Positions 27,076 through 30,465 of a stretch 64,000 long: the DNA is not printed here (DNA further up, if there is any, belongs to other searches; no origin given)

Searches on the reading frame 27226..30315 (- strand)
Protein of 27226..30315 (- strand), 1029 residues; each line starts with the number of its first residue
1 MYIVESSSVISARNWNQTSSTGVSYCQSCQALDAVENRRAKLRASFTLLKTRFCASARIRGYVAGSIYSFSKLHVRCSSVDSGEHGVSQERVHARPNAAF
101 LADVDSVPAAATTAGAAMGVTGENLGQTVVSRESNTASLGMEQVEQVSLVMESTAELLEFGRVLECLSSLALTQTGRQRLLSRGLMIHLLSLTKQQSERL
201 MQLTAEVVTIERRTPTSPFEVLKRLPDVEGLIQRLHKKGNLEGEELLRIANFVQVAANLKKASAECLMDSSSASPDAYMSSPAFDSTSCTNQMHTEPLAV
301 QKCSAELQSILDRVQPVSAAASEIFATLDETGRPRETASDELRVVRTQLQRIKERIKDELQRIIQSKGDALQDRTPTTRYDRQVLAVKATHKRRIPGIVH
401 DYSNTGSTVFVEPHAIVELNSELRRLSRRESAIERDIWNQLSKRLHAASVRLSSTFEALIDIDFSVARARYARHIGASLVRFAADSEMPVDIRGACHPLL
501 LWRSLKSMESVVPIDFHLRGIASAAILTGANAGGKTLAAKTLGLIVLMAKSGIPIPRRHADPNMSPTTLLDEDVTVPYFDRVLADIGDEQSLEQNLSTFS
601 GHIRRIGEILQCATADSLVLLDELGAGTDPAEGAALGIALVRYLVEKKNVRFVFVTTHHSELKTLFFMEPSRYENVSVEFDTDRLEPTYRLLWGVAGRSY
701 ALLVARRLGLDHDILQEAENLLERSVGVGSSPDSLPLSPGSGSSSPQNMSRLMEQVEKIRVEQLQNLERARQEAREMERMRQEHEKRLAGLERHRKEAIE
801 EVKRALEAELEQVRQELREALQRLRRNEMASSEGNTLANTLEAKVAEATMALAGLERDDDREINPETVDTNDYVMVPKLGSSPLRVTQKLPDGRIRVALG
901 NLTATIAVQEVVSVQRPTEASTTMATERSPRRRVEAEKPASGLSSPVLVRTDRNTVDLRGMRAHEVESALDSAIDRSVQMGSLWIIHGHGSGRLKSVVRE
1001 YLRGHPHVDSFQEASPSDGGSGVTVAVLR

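Call 89: search_protein_families(library=pfam, proteins=[window:27226-30315:-], max_evalue=0.0001)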
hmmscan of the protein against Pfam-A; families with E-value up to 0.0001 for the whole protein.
window:27226-30315:- (1029 aa): 3 families
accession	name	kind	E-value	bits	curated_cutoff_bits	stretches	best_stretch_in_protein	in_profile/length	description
PF00488.27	MutS_V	-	2.1e-28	100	30.2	1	526-723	2-185/188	MutS domain V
PF01713.27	Smr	-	1.4e-20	73.6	25.7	1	956-1029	1-77/77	Smr domain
PF05192.23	MutS_III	-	1.2e-05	26.1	34.1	0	217-468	70-193/194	MutS domain III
